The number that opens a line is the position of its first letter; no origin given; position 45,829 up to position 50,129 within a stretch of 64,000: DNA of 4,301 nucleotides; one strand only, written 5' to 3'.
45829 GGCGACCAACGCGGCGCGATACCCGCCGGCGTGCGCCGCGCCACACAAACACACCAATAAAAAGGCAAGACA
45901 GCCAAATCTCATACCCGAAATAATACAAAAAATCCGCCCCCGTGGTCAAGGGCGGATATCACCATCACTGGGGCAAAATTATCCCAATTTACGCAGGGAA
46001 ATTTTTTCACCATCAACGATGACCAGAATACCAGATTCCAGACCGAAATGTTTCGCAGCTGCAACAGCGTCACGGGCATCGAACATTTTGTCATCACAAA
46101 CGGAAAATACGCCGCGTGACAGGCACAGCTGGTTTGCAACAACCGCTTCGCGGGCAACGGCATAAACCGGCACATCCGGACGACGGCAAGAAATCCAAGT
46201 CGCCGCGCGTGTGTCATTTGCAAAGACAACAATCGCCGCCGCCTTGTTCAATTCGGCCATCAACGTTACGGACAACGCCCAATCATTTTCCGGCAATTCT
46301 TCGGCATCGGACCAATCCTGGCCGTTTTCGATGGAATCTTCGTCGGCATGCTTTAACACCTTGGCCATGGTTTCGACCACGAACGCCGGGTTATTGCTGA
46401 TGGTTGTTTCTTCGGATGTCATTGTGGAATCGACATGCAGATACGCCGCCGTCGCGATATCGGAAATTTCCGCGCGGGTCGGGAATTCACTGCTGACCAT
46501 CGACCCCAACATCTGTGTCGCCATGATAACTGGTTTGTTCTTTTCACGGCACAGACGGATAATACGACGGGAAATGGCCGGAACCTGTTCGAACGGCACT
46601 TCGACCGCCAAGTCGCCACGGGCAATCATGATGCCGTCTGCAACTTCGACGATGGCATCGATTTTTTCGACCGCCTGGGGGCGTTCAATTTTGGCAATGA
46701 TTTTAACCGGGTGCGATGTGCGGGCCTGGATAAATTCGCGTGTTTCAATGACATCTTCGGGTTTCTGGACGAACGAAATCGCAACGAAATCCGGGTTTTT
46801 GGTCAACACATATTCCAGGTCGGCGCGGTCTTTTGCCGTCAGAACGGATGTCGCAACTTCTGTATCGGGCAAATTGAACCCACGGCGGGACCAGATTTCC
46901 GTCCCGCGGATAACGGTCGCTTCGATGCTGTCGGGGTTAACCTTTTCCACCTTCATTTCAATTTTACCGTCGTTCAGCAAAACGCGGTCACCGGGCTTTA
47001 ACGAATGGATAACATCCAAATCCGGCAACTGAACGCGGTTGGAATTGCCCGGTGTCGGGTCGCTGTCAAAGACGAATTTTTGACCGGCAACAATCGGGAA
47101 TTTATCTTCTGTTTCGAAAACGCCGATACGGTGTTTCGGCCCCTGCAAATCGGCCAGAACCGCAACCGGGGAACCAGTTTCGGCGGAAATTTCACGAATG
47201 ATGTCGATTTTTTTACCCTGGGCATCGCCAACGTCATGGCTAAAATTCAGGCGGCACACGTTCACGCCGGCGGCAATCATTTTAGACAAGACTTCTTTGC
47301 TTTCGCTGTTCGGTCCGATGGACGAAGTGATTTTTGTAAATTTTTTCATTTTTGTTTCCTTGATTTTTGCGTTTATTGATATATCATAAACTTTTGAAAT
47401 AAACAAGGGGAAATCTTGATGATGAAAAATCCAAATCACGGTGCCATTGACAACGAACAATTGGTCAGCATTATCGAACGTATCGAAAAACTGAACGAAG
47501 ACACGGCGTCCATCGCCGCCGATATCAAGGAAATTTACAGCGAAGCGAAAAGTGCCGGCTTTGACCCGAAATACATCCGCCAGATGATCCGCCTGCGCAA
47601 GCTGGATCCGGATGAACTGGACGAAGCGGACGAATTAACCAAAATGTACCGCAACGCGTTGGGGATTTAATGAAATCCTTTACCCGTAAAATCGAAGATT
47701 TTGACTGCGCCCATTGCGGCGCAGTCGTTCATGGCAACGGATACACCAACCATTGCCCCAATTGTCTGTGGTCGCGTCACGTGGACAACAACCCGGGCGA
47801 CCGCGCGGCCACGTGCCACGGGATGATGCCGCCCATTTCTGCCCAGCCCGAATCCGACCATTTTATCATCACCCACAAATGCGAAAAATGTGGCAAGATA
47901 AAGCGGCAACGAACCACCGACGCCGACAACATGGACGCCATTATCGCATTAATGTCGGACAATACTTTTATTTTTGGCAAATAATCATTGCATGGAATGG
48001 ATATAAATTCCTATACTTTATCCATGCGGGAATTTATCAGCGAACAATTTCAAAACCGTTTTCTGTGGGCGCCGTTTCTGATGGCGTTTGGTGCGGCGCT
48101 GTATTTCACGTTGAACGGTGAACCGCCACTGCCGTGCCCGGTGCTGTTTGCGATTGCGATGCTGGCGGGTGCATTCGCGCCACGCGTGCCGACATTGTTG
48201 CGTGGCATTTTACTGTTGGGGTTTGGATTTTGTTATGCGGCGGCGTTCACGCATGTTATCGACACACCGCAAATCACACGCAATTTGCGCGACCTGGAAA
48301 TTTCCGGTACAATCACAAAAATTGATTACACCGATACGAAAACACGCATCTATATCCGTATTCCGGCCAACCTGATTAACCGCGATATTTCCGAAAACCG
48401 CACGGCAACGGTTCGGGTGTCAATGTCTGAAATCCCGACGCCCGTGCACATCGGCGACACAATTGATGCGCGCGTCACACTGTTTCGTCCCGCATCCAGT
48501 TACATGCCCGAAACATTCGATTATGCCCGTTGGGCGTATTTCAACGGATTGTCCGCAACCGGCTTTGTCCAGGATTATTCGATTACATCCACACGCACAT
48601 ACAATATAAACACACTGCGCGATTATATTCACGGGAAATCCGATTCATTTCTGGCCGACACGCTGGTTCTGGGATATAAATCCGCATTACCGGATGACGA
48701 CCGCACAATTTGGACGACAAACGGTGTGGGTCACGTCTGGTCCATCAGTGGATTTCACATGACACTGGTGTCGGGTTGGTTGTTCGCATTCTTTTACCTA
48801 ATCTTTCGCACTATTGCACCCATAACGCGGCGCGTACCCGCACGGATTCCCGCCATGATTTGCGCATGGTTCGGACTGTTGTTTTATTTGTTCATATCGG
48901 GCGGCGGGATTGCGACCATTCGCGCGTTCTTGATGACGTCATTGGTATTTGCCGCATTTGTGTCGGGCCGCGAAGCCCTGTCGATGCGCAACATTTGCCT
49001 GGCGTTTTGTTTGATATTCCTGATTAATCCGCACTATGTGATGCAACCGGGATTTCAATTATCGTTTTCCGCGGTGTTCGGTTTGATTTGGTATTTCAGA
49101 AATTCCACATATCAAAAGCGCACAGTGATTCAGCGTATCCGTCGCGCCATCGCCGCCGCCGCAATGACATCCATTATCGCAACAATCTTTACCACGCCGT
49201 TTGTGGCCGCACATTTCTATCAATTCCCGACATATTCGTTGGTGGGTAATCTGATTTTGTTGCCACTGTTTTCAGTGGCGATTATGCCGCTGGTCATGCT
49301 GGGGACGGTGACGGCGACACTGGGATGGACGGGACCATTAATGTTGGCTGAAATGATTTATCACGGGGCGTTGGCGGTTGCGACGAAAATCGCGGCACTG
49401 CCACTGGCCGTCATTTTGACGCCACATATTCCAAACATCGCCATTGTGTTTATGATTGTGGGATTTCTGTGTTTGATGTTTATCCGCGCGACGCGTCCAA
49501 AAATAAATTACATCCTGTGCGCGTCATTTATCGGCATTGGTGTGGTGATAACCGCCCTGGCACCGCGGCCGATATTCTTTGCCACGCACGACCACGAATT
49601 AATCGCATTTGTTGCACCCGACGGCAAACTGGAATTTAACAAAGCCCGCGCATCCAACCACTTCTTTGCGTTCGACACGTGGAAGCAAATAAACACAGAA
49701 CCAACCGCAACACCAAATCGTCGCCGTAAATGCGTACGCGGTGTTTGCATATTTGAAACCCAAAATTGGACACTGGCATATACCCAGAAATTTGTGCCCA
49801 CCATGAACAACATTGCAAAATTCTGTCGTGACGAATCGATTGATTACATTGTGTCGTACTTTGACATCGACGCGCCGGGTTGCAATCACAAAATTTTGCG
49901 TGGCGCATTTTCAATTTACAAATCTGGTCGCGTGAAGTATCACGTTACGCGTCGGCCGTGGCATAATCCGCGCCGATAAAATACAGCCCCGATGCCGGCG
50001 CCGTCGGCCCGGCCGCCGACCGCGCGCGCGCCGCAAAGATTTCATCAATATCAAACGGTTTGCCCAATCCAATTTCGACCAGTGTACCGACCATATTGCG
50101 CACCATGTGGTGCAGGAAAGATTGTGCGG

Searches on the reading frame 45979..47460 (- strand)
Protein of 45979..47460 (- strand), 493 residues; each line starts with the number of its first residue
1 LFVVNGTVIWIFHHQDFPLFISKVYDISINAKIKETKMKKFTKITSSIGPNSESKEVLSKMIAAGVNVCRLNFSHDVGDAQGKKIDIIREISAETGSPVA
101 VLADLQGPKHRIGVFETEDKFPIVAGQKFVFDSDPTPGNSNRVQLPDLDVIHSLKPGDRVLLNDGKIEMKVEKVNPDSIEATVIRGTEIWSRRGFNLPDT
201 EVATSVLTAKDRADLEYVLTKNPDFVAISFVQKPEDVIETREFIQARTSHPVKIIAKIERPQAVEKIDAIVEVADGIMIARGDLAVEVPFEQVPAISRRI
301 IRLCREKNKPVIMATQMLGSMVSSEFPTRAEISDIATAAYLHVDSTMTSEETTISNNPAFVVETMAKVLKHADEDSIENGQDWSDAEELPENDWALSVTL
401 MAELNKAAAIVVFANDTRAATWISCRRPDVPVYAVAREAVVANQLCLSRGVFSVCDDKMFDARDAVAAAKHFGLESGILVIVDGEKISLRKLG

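Call 18: search_protein_families(library=pfam, proteins=[window:45979-47460:-], max_evalue=0.001)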
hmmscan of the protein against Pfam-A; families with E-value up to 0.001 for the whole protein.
window:45979-47460:- (493 aa): 3 families
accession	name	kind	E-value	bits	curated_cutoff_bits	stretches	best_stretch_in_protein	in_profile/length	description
PF00224.27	PK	-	1.2e-87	294.5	30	1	41-359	3-325/328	Pyruvate kinase, barrel domain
PF02887.21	PK_C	-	1e-11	45.4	28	1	398-479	7-88/114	Pyruvate kinase, alpha/beta domain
PF03328.21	HpcH_HpaI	-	0.00013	21.8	25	1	213-287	76-157/221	HpcH/HpaI aldolase/citrate lyase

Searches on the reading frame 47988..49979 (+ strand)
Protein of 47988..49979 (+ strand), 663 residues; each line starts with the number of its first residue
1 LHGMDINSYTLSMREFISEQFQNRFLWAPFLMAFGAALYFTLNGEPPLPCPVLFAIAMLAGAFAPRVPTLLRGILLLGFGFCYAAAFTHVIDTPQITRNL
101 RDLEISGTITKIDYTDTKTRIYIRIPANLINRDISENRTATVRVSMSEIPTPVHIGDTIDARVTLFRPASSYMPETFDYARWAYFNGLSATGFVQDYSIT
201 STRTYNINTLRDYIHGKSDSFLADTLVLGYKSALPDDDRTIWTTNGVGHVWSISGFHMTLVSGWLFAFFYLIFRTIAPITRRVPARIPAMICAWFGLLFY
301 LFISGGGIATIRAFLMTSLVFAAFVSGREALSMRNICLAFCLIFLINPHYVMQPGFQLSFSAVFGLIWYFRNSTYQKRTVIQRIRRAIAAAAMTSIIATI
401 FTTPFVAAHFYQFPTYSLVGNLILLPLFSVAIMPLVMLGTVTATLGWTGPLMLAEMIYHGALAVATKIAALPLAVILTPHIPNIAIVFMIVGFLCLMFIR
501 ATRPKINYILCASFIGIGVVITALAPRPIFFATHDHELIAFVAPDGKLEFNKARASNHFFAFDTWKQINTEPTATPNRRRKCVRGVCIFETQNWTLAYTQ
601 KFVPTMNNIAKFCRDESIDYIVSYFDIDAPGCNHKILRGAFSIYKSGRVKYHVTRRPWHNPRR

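Call 18: search_protein_families(library=pfam, proteins=[window:47988-49979:+], max_evalue=0.001)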
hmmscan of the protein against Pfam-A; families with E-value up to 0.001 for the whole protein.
window:47988-49979:+ (663 aa): 2 families
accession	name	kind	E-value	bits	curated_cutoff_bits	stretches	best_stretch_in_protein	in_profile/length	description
PF03772.21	Competence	-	9.5e-53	179.7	23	1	226-501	1-268/270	Competence protein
PF13567.11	DUF4131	-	2.2e-13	50.7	31.6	1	51-197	10-162/165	Domain of unknown function (DUF4131)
